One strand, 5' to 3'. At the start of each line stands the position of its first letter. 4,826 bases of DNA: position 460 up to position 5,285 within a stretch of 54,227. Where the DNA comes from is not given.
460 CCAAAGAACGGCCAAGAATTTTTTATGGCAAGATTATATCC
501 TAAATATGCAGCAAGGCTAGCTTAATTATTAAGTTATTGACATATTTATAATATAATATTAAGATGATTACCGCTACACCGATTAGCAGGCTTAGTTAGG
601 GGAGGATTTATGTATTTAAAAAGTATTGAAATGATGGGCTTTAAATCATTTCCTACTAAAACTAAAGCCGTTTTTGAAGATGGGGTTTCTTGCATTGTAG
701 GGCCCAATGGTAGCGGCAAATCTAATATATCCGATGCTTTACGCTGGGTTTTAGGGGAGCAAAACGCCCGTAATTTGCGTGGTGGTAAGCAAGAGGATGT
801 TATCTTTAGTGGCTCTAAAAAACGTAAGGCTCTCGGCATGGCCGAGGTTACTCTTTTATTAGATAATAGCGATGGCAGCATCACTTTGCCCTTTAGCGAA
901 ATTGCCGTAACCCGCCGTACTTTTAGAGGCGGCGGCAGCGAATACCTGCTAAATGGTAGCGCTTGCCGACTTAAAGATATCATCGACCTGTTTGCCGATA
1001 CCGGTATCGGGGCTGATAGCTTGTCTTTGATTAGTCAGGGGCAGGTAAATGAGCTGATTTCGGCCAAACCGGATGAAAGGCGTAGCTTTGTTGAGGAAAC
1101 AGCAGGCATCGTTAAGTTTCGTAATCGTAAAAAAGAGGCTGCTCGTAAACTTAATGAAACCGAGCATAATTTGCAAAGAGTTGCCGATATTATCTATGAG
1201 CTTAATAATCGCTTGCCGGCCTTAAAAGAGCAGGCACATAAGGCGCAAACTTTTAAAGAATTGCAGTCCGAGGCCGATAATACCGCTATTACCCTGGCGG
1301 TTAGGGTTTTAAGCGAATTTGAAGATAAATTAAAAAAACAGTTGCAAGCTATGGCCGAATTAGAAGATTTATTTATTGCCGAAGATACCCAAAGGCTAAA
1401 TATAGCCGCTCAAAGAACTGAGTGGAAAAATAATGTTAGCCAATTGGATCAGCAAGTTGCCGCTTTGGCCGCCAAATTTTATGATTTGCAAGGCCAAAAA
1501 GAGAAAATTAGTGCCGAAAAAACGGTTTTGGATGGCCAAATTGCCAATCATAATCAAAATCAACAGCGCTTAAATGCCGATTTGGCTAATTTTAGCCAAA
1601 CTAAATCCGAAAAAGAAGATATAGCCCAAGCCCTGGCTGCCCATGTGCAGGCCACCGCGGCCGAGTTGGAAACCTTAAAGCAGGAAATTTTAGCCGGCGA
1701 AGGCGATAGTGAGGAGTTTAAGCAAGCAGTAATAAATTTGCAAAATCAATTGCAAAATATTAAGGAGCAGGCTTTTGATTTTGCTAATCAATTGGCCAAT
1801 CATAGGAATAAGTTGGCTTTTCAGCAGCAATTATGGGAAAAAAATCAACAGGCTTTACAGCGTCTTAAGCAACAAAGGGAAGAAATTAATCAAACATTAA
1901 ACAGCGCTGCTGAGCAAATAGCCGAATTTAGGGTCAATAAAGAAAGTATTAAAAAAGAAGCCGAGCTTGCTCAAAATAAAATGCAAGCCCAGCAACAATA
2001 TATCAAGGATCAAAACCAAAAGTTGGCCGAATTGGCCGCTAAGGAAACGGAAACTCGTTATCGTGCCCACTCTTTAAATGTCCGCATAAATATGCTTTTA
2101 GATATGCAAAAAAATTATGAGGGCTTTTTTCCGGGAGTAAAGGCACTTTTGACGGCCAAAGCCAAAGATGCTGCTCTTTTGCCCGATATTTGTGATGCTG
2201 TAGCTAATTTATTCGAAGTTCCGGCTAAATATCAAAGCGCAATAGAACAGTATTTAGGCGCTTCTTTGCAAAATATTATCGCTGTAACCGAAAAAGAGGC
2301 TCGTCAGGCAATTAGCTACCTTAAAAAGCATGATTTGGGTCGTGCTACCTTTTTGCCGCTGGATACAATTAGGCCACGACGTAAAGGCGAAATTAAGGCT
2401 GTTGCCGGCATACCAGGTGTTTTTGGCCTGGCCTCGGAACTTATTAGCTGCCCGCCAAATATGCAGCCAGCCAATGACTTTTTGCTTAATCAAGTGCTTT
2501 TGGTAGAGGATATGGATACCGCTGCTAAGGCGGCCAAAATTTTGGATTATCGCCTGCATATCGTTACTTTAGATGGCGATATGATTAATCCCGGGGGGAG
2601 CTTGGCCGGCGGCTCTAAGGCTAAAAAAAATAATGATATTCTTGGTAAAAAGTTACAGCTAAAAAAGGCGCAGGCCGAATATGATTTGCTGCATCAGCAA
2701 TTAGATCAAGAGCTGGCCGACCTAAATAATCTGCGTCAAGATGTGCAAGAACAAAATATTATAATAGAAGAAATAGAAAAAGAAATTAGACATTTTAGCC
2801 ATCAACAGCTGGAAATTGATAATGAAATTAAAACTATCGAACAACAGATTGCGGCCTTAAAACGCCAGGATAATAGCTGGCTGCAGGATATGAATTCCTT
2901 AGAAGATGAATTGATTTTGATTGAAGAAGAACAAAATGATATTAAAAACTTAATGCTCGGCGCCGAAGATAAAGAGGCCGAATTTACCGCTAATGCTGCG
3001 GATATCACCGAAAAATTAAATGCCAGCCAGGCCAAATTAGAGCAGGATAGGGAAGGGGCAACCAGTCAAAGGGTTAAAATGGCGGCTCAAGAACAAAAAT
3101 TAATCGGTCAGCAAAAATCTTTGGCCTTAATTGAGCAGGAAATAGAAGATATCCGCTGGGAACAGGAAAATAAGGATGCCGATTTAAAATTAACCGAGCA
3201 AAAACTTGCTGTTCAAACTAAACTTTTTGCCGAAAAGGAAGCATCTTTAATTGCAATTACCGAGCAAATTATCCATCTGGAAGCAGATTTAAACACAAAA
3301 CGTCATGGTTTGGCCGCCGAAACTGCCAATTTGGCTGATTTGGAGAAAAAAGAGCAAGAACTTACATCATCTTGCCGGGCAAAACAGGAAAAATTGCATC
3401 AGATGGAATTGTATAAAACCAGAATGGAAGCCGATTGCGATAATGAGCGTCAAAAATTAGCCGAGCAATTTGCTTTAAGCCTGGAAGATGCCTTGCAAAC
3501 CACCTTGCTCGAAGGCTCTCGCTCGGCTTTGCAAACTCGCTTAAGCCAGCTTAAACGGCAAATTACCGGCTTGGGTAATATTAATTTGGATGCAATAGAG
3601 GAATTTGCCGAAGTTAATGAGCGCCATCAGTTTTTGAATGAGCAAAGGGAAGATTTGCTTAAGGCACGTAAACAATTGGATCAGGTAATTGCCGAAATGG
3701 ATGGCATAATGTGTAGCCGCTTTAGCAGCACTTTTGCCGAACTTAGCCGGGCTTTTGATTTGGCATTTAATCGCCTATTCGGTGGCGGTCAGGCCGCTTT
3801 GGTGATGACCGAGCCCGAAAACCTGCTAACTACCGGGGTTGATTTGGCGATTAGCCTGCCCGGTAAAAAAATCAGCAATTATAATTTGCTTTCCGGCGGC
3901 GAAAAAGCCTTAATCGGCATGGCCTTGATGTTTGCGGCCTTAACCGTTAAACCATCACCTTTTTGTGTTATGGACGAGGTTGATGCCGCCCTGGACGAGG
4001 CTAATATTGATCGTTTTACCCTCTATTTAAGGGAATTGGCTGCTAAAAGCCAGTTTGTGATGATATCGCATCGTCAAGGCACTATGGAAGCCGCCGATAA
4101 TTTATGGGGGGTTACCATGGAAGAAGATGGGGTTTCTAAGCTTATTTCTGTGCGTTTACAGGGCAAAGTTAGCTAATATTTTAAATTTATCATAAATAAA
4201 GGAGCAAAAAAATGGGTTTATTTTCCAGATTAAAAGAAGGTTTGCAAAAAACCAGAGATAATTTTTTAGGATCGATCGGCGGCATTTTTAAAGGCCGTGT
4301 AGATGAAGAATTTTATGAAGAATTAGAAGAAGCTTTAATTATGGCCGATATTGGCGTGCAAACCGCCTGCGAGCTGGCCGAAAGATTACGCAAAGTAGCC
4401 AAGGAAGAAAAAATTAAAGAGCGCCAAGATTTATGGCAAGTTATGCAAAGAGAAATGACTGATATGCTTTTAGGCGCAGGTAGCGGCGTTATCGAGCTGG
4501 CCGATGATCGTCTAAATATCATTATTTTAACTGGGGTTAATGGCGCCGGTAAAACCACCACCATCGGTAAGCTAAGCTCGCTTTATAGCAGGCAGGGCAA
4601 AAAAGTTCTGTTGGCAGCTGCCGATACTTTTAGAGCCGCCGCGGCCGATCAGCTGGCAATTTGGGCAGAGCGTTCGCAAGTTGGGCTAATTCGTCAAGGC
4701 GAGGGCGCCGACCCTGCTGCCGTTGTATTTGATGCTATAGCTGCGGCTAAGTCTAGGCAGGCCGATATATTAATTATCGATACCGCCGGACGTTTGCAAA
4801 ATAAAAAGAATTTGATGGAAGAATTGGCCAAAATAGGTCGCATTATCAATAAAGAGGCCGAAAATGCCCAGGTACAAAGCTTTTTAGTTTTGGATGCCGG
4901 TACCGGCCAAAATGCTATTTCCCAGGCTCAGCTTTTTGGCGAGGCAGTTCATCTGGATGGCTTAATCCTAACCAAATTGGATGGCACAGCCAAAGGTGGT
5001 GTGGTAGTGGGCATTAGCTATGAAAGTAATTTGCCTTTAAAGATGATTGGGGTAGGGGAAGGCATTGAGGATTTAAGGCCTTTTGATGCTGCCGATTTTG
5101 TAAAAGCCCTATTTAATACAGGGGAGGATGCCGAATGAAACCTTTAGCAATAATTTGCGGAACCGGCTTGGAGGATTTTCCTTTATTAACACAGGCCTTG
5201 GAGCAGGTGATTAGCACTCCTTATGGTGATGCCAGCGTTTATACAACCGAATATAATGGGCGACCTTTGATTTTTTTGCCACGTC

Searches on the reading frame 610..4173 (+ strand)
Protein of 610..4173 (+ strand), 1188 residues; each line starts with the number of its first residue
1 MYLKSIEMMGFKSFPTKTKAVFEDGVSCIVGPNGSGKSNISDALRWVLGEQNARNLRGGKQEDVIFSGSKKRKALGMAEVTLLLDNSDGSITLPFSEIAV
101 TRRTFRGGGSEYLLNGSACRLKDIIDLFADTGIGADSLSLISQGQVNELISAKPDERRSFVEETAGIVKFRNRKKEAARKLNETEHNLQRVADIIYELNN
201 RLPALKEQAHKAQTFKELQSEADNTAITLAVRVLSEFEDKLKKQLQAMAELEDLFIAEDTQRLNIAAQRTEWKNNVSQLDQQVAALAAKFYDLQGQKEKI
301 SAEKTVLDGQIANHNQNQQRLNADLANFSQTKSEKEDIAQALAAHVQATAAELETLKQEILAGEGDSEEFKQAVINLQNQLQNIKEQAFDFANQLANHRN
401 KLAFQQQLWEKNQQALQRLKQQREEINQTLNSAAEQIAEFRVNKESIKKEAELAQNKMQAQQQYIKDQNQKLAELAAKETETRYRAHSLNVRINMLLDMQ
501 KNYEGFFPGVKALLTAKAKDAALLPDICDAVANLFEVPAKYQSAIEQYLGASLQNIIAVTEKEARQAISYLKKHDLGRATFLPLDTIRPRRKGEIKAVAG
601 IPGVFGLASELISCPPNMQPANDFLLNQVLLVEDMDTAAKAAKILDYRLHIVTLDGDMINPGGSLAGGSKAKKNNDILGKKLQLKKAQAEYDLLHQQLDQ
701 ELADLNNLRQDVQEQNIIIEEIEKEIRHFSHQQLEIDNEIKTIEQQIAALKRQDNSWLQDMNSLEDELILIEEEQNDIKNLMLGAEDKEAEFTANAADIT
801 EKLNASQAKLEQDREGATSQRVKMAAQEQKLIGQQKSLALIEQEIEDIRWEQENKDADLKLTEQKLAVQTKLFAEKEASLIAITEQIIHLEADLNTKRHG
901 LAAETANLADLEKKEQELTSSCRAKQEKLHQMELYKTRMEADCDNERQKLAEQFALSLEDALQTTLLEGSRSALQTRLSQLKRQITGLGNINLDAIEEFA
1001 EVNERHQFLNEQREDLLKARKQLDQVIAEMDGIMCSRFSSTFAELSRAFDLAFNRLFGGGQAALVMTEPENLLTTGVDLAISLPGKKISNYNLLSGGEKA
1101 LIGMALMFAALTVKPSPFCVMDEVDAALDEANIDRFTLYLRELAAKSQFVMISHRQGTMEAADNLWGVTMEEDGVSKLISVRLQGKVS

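Call 78: search_protein_families(library=pfam, proteins=[window:610-4173:+], max_evalue=0.00001)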
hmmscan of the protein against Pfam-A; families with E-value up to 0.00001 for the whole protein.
window:610-4173:+ (1188 aa): 3 families
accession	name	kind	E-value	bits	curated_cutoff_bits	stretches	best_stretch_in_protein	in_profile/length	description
PF02463.25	SMC_N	-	1.2e-67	228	40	1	2-1177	1-220/220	RecF/RecN/SMC N terminal domain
PF06470.18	SMC_hinge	-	4.6e-28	98.4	22.5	1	526-640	3-114/116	SMC proteins Flexible Hinge Domain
PF13304.12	AAA_21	-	4.5e-08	34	27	0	27-58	2-36/304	AAA domain, putative AbiEii toxin, Type IV TA system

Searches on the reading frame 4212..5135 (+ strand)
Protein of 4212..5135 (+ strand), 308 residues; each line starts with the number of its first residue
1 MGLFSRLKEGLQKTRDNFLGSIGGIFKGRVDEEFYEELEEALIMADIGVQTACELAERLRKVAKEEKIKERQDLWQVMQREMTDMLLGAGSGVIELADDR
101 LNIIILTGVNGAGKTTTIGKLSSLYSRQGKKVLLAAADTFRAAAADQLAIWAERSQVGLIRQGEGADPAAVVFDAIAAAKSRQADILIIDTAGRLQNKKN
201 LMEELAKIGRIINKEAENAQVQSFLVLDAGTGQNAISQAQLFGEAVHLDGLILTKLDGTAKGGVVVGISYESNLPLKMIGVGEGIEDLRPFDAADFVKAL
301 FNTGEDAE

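Call 78: search_protein_families(library=pfam, proteins=[window:4212-5135:+], max_evalue=0.00001)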
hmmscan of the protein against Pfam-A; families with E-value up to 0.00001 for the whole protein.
window:4212-5135:+ (308 aa): 5 families
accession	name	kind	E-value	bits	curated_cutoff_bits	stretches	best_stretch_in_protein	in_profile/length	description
PF00448.28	SRP54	-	5.4e-74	248.5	22.7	1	102-301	2-195/196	SRP54-type protein, GTPase domain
PF02881.24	SRP54_N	-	1.4e-14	54.5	22.4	1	20-82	3-75/75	SRP54-type protein, helical bundle domain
PF13604.12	AAA_30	-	6e-08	33.1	27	1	96-199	13-104/191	AAA domain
PF13401.12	AAA_22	-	5.9e-07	30.3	27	1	102-225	6-120/130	AAA domain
PF00005.33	ABC_tran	-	5.5e-06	27.5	25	1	102-188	12-89/137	ABC transporter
